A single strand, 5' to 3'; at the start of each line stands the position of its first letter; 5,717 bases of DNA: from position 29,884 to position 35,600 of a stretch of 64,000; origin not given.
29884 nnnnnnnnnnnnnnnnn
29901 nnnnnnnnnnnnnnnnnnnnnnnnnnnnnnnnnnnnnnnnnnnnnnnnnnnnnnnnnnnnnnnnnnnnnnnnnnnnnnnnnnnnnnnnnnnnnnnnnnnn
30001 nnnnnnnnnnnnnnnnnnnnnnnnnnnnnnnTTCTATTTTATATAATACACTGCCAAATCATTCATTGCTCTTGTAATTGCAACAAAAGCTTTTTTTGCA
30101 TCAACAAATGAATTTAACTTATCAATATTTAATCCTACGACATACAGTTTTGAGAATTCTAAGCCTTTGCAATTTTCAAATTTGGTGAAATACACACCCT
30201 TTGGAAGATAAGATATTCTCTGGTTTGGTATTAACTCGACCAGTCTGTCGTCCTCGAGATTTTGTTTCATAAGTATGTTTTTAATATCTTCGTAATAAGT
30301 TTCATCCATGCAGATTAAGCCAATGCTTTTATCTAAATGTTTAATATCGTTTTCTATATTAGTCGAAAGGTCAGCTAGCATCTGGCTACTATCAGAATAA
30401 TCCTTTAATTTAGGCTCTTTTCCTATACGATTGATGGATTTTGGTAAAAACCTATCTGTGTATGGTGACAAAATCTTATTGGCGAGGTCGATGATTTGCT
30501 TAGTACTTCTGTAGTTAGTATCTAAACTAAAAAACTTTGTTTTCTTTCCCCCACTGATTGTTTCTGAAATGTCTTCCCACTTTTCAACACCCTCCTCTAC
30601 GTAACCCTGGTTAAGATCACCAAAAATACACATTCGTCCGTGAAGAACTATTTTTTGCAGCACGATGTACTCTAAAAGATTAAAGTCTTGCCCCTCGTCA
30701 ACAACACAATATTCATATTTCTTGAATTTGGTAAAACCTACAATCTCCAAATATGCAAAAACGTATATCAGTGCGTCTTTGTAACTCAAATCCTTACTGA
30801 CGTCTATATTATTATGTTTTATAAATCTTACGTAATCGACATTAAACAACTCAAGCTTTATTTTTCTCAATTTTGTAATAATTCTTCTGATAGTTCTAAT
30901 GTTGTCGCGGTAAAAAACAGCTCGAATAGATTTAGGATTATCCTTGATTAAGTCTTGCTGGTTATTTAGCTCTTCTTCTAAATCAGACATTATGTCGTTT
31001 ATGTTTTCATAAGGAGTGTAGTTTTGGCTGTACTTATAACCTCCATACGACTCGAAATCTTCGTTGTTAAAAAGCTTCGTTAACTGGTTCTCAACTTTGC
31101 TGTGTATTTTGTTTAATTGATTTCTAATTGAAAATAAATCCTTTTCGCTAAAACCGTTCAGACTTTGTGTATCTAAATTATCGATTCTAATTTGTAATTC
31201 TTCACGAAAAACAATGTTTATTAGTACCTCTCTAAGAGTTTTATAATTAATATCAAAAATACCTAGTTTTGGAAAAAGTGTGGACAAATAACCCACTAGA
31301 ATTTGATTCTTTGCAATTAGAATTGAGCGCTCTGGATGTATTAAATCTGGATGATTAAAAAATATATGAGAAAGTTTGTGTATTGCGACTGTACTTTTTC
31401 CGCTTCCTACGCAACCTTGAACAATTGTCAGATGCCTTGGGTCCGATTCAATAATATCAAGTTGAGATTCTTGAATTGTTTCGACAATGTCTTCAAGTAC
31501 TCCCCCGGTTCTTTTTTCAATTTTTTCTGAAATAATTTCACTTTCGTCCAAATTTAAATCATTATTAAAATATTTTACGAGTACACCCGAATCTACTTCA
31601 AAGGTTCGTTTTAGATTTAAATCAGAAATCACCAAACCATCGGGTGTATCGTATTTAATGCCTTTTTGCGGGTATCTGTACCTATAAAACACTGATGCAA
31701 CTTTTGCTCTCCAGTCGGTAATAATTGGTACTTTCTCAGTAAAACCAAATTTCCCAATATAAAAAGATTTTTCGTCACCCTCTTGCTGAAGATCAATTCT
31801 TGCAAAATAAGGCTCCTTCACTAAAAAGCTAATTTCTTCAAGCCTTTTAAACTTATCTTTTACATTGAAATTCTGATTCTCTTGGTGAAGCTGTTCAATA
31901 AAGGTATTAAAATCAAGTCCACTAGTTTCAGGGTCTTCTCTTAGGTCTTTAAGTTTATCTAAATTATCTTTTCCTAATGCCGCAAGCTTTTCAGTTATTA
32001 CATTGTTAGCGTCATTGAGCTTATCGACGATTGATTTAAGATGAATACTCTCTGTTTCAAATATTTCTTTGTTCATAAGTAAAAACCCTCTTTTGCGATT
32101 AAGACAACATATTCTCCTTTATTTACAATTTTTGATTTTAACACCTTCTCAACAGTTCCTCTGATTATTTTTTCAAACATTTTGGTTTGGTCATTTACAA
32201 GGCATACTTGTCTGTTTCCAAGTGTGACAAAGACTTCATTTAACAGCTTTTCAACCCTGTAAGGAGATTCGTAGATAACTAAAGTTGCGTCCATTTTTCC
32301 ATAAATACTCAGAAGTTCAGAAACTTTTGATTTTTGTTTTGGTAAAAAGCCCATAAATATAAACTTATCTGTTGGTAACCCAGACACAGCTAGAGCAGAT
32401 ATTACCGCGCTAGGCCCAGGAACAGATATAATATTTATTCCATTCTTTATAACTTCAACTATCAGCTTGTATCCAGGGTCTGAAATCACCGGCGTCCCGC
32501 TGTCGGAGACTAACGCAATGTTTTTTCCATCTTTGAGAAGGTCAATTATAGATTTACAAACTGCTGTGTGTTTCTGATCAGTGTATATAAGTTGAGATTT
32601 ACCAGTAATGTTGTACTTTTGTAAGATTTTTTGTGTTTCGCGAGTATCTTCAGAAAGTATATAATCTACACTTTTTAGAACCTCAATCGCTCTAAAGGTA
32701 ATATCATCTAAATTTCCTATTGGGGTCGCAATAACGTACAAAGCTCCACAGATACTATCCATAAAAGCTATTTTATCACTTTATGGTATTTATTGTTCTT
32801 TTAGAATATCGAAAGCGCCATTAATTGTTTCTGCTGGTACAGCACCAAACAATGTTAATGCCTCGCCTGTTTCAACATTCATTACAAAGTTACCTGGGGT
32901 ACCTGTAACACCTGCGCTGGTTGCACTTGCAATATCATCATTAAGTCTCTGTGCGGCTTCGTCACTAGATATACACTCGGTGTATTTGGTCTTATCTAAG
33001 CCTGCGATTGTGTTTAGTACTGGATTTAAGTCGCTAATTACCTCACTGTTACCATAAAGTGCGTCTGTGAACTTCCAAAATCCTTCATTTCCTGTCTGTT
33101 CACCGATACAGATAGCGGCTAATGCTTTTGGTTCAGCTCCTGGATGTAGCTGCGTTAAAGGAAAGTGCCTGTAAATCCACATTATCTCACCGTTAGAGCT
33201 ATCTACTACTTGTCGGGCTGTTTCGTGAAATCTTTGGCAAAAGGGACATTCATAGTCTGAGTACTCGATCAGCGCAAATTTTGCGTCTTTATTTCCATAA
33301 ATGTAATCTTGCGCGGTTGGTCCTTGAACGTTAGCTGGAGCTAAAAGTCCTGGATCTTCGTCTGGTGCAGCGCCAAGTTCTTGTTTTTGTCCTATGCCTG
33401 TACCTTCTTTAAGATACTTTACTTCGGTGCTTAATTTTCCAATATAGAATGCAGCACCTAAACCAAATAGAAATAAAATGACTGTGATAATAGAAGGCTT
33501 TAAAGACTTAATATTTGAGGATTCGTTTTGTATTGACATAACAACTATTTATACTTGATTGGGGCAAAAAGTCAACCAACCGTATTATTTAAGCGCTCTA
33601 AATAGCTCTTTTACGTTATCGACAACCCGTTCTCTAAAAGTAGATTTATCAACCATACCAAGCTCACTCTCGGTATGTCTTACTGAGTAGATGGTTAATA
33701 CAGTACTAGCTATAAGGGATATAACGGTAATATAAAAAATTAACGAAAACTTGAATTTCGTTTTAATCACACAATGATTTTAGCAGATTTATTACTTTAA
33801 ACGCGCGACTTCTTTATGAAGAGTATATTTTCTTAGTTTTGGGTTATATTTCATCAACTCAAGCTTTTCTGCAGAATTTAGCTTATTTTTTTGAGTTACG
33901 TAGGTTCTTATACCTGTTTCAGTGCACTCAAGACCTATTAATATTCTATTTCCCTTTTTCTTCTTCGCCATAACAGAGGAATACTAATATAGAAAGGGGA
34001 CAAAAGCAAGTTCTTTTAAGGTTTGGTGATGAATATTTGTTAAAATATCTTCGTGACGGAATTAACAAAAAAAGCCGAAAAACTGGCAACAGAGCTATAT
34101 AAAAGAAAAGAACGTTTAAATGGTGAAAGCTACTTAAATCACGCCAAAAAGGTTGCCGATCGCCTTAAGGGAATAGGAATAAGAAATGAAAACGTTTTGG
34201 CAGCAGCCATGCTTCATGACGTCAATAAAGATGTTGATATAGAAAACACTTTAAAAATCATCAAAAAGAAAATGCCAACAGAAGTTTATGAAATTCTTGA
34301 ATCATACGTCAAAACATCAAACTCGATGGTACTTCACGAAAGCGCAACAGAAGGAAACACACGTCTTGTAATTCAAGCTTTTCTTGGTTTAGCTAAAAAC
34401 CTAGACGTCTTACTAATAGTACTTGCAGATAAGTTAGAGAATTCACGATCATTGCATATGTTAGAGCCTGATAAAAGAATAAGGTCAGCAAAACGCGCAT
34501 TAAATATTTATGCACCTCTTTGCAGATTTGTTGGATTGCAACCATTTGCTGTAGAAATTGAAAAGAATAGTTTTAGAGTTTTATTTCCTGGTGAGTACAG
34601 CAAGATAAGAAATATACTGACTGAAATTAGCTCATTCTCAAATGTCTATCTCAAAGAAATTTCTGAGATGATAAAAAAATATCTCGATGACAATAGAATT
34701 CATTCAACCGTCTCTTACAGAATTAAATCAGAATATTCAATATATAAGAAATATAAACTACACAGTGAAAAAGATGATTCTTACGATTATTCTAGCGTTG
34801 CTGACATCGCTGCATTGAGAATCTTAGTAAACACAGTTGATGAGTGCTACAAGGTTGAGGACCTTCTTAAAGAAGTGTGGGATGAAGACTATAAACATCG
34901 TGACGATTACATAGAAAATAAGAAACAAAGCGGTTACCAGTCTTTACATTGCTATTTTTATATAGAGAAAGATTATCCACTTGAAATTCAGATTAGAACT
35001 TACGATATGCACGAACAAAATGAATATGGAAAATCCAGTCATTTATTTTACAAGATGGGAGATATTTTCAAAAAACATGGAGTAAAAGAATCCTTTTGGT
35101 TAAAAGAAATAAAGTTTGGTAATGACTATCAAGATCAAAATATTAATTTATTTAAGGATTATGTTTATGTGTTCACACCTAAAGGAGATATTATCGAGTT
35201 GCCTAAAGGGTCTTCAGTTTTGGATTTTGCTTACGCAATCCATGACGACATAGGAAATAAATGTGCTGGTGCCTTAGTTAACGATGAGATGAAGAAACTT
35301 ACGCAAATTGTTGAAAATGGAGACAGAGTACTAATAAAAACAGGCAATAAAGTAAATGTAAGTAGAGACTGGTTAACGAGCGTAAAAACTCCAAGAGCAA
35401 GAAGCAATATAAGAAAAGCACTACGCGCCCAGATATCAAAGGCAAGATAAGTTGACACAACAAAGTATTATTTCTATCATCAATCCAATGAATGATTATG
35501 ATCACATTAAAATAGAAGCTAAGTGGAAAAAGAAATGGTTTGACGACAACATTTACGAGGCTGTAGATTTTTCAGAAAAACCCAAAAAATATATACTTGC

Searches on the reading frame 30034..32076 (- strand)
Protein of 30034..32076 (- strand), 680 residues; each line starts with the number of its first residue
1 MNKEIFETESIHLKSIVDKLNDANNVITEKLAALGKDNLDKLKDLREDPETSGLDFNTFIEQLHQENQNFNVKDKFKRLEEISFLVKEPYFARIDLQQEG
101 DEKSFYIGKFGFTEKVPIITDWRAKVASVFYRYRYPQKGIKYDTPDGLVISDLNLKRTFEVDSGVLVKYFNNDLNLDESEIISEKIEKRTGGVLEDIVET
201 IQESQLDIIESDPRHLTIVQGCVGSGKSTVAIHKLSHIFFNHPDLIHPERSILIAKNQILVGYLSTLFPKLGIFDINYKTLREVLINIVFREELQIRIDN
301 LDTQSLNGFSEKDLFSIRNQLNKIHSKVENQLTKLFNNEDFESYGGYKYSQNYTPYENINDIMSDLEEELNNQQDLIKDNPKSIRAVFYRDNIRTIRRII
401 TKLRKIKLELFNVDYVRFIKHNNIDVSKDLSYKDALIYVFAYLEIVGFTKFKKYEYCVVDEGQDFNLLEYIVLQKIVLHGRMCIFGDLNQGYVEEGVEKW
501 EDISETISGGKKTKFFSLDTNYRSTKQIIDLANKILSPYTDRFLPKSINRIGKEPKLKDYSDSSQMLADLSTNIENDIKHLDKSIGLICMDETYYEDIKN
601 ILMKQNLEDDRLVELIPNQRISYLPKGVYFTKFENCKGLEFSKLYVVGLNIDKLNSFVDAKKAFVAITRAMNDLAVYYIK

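Call 72: search_protein_families(library=pfam, proteins=[window:30034-32076:-], max_evalue=0.0001)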
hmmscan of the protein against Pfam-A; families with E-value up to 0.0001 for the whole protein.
window:30034-32076:- (680 aa): 3 families
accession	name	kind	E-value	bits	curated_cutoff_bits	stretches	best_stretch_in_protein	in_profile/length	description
PF13361.12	UvrD_C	-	1.9e-08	34.5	25.6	1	517-608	2-97/350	UvrD-like helicase C-terminal domain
PF01443.25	Viral_helicase1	-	4.2e-07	30.4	21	0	452-676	58-226/228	Viral superfamily 1 RNA helicase core domain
PF00580.27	UvrD-helicase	-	4.3e-06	27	23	0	294-490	125-250/271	UvrD/REP helicase N-terminal domain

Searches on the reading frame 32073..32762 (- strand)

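Call 72: search_protein_families(library=pfam, proteins=[window:32073-32762:-], max_evalue=0.0001)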
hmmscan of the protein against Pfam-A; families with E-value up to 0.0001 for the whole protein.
window:32073-32762:- (229 aa): 1 family
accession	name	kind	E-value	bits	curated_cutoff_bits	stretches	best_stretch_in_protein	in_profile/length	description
PF00590.25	TP_methylase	-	9.4e-30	104.6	27.8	1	8-206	2-210/212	Tetrapyrrole (Corrin/Porphyrin) Methylases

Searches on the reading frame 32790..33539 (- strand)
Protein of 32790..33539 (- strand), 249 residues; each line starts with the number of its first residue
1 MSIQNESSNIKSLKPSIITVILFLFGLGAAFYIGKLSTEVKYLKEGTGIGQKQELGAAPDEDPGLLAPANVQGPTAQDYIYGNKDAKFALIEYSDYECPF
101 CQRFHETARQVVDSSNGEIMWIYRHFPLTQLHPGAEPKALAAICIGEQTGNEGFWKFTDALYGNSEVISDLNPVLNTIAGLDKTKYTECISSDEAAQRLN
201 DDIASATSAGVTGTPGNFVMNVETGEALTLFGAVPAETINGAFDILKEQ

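Call 72: search_protein_families(library=pfam, proteins=[window:32790-33539:-], max_evalue=0.0001)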
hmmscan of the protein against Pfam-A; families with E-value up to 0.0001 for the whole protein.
window:32790-33539:- (249 aa): 3 families
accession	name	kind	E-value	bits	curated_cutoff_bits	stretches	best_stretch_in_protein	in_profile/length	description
PF13462.12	Thioredoxin_4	-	2.4e-18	67.3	23.2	1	77-219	4-145/165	Thioredoxin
PF01323.26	DSBA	-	1.1e-13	51.8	25.6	1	153-242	104-189/191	DSBA-like thioredoxin domain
PF13098.12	Thioredoxin_2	-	6.5e-05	23.7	27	0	85-240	4-101/104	Thioredoxin-like domain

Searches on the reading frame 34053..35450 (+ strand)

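Call 72: search_protein_families(library=pfam, proteins=[window:34053-35450:+], max_evalue=0.0001)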
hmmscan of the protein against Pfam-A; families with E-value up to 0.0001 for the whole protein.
window:34053-35450:+ (465 aa): 3 families
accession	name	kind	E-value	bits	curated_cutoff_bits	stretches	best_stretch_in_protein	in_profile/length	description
PF04607.23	RelA_SpoT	-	1.4e-28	99.9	27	1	223-336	2-111/113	Region found in RelA / SpoT proteins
PF02824.27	TGS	-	3.9e-20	72.1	22.2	1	371-430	1-60/60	TGS domain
PF13328.12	HD_4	-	1.1e-18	67.9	27.2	1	9-157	2-150/156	HD domain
